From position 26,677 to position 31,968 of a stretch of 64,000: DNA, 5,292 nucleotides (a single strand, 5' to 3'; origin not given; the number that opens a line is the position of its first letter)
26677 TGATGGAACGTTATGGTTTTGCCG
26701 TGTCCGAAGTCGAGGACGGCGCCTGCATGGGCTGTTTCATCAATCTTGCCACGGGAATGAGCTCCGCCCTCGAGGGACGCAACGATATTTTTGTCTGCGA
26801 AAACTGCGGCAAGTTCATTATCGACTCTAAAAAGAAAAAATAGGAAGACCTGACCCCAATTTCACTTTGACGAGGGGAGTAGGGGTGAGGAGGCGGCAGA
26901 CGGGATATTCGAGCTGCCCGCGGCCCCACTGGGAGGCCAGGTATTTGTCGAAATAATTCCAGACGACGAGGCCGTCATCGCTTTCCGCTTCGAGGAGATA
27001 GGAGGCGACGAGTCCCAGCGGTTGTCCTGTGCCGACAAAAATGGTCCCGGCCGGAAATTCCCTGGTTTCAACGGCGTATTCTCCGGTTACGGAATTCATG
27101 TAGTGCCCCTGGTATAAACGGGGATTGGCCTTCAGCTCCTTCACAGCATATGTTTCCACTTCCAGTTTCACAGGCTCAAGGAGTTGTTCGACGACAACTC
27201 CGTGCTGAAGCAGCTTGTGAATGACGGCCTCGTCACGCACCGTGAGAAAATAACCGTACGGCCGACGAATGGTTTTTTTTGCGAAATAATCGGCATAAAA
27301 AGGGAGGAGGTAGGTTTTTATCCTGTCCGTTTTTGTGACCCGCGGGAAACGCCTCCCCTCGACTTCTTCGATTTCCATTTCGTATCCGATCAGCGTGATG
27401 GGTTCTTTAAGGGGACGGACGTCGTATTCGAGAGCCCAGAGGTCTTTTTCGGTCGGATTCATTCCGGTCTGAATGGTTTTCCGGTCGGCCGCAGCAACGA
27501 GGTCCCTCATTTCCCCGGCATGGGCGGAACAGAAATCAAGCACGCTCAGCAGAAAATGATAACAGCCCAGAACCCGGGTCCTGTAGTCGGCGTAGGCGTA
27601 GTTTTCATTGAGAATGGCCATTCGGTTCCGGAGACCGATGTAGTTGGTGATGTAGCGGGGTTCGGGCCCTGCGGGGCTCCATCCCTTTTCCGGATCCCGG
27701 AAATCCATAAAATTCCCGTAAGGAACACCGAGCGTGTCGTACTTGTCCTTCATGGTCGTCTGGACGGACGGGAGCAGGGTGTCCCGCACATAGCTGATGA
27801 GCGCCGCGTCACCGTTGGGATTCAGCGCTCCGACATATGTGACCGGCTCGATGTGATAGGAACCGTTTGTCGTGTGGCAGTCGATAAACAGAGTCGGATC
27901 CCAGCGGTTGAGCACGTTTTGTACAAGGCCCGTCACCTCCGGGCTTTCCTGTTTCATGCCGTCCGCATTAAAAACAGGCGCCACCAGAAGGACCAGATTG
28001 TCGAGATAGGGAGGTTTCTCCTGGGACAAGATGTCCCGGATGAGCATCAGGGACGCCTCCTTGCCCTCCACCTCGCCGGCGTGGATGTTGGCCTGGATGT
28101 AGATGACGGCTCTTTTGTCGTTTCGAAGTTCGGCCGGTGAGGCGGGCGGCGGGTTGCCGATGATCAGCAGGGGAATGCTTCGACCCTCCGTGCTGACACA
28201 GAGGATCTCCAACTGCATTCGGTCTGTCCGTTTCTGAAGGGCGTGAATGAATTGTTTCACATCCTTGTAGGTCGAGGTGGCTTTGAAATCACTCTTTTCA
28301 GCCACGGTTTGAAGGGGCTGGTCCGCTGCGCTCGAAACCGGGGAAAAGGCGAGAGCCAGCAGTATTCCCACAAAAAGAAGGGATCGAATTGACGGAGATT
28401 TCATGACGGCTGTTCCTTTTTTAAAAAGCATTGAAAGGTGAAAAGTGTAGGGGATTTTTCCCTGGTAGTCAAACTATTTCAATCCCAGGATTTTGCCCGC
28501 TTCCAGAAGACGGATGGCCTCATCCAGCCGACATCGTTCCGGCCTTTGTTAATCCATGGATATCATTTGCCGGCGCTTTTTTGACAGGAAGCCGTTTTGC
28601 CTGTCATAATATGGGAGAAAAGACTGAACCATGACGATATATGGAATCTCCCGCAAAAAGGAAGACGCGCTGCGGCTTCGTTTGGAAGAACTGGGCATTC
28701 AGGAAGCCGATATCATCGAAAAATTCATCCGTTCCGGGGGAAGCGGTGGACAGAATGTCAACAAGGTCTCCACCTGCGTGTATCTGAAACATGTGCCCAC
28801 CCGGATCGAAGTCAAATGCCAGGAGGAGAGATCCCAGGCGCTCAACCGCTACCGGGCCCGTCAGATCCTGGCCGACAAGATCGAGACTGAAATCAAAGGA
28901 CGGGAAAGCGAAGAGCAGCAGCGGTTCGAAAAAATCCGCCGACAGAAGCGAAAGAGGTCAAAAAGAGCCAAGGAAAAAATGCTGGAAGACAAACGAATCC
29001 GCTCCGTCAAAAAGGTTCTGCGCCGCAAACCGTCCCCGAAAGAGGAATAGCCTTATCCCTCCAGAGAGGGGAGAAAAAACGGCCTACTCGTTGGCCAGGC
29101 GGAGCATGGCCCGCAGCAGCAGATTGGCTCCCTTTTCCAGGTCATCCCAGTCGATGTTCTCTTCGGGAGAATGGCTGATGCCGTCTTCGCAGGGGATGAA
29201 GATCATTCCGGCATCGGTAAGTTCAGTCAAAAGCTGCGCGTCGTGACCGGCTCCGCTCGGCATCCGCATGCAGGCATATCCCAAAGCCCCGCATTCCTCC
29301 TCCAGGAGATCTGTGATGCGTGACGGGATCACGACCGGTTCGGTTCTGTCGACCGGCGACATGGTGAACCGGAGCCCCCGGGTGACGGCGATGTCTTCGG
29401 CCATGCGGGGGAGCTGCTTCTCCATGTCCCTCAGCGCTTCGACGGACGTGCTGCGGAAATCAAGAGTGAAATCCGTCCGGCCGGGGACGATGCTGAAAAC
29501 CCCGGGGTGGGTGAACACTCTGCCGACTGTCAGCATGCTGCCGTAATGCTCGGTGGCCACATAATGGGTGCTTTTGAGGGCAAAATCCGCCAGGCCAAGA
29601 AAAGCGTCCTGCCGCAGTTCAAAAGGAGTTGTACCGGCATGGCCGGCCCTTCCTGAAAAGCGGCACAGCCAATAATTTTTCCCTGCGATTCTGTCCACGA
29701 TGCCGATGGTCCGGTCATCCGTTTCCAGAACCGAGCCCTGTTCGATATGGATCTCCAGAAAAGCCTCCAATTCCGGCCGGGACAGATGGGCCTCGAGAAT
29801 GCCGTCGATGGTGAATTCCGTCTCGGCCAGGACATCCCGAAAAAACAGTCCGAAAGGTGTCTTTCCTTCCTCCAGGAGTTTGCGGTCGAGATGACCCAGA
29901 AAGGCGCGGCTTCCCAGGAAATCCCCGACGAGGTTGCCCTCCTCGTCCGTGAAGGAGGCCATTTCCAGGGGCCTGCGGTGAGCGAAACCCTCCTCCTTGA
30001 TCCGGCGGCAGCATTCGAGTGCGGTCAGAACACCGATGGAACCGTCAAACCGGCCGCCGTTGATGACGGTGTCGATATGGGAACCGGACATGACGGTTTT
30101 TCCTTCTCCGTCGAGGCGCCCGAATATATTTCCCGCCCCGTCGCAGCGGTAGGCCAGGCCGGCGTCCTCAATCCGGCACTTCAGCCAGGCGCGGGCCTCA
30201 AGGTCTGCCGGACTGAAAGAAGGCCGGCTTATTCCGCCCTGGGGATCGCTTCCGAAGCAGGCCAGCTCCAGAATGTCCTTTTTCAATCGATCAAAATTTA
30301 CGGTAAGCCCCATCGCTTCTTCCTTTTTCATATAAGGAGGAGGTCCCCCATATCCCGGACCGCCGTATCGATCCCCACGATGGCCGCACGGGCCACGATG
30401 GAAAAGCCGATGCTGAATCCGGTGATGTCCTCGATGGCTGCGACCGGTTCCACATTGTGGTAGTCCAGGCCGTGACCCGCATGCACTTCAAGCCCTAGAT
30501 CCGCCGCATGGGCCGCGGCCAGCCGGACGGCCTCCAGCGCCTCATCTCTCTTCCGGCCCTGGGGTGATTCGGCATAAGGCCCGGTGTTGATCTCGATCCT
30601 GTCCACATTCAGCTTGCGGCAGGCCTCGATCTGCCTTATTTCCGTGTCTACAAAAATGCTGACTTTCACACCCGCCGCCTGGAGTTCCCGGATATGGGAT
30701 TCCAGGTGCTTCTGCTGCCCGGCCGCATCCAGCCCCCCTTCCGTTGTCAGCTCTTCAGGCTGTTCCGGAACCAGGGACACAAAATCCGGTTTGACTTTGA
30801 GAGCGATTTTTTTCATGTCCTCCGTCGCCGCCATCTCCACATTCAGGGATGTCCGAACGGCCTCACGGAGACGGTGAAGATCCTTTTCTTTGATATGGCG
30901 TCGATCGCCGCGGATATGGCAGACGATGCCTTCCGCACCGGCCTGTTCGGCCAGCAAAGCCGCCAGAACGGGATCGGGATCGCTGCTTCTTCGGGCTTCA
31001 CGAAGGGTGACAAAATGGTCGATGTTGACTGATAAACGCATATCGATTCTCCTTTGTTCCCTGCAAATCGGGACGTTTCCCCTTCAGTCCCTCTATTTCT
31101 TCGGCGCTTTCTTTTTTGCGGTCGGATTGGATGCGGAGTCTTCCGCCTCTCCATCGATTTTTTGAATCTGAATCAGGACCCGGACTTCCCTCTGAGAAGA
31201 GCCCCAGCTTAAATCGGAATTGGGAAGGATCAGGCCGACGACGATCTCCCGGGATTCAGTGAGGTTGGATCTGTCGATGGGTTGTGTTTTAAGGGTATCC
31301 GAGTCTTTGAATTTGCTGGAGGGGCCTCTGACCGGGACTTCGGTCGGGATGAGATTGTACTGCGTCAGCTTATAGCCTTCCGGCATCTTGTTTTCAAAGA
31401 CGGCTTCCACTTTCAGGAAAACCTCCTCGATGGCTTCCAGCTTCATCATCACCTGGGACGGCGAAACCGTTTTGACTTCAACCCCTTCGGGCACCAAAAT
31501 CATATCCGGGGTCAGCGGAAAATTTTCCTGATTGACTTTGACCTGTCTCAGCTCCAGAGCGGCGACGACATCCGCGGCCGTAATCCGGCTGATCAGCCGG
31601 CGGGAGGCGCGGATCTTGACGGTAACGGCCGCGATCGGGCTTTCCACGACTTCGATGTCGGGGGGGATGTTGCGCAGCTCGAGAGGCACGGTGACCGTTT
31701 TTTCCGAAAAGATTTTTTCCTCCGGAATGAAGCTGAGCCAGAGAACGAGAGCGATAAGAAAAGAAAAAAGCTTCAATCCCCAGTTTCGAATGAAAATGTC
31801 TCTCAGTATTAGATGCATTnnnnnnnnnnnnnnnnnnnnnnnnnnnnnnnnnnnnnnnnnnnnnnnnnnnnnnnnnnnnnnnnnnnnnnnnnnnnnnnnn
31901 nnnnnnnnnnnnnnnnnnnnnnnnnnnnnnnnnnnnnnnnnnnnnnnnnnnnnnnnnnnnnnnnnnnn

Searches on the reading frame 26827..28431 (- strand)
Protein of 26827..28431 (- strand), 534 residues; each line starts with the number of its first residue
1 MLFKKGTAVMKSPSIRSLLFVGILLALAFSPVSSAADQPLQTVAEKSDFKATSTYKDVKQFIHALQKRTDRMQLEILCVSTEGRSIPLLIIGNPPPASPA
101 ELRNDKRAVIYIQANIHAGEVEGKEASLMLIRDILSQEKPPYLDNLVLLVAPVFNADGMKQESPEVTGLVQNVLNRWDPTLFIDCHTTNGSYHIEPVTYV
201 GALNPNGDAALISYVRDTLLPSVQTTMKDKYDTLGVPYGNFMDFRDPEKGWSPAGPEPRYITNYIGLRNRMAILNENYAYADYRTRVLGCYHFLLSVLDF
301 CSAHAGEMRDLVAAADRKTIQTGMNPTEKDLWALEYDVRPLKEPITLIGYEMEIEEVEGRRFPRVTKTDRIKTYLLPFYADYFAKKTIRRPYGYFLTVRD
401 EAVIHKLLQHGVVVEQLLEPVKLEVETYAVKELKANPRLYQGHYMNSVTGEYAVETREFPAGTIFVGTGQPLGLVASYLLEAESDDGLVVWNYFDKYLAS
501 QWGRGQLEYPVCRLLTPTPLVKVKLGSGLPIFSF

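Call 3: search_protein_families(library=pfam, proteins=[window:26827-28431:-])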
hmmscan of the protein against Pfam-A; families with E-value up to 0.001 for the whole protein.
window:26827-28431:- (534 aa): 1 family
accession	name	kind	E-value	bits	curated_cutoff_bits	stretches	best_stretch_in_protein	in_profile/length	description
PF00246.29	Peptidase_M14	-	7.2e-14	52.5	21.6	1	59-160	2-104/286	Zinc carboxypeptidase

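Call 4: search_protein_families(library=ncbifam, proteins=[window:26827-28431:-])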
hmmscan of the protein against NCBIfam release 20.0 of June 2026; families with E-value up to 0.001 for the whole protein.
window:26827-28431:- (534 aa): 0 families

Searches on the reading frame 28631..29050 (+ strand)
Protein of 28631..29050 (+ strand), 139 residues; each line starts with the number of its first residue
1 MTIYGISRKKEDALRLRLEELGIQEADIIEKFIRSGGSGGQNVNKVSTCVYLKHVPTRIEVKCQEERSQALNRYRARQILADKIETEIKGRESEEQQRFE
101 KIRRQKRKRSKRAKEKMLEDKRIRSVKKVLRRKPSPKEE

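Call 46: search_protein_families(library=pfam, proteins=[window:28631-29050:+], max_evalue=0.0001)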
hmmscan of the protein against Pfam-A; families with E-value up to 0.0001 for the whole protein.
window:28631-29050:+ (139 aa): 1 family
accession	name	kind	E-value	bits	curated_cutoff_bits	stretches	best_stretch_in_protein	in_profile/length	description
PF00472.26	RF-1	-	4.5e-24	85.1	35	1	21-120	5-114/116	RF-1 domain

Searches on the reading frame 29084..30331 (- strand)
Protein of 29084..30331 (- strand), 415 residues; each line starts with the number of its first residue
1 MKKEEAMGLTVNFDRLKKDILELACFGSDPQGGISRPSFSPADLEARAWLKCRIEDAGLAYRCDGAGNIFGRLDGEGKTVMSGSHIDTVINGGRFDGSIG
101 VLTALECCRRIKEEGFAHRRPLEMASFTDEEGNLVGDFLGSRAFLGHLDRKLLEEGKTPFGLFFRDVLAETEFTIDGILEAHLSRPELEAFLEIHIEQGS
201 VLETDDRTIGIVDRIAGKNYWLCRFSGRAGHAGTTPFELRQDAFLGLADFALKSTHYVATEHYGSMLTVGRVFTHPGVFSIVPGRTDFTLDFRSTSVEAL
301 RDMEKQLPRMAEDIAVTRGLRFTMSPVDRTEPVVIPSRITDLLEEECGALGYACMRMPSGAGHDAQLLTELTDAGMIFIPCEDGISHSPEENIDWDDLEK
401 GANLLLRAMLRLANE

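Call 10: search_protein_families(library=pfam, proteins=[window:29084-30331:-], max_evalue=1)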
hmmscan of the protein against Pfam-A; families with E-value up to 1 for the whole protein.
window:29084-30331:- (415 aa): 3 families
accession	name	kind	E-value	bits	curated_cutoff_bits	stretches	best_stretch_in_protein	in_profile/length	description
PF01546.33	Peptidase_M20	-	4.7e-28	99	24.6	1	83-410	3-205/206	Peptidase family M20/M25/M40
PF04389.22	Peptidase_M28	-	2.5e-06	27.8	21.3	1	68-145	1-77/193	Peptidase family M28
PF07687.19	M20_dimer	-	0.12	12.8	21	1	223-314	11-102/107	Peptidase dimerisation domain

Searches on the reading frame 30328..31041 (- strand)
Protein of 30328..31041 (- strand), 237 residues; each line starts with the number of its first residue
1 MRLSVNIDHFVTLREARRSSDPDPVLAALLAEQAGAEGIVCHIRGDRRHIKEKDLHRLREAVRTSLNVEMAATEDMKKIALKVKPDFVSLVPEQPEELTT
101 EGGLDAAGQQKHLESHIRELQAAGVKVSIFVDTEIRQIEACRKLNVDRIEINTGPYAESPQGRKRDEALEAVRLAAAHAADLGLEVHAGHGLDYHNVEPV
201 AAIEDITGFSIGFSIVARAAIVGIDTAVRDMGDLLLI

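Call 46: search_protein_families(library=pfam, proteins=[window:30328-31041:-], max_evalue=0.0001)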
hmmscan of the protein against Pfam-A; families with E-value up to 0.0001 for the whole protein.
window:30328-31041:- (237 aa): 1 family
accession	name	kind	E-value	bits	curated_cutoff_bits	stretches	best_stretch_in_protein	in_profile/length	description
PF03740.19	PdxJ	-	3.3e-89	298.5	24.5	1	2-234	1-233/234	Pyridoxal phosphate biosynthesis protein PdxJ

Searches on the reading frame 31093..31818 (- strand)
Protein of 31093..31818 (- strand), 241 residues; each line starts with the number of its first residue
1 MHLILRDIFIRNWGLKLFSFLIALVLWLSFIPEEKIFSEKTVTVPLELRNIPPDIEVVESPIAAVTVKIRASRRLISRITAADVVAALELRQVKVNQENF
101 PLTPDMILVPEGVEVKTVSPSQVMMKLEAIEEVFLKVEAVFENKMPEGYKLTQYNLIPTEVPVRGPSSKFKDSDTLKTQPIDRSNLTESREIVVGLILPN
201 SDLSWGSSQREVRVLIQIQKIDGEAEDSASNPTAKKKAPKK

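Call 46: search_protein_families(library=pfam, proteins=[window:31093-31818:-], max_evalue=0.0001)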
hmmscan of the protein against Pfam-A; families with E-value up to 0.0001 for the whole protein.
window:31093-31818:- (241 aa): 1 family
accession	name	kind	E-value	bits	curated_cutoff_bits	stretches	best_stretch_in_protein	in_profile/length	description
PF07949.17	YbbR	-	7.1e-14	52.3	22.3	2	137-202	3-69/81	YbbR-like protein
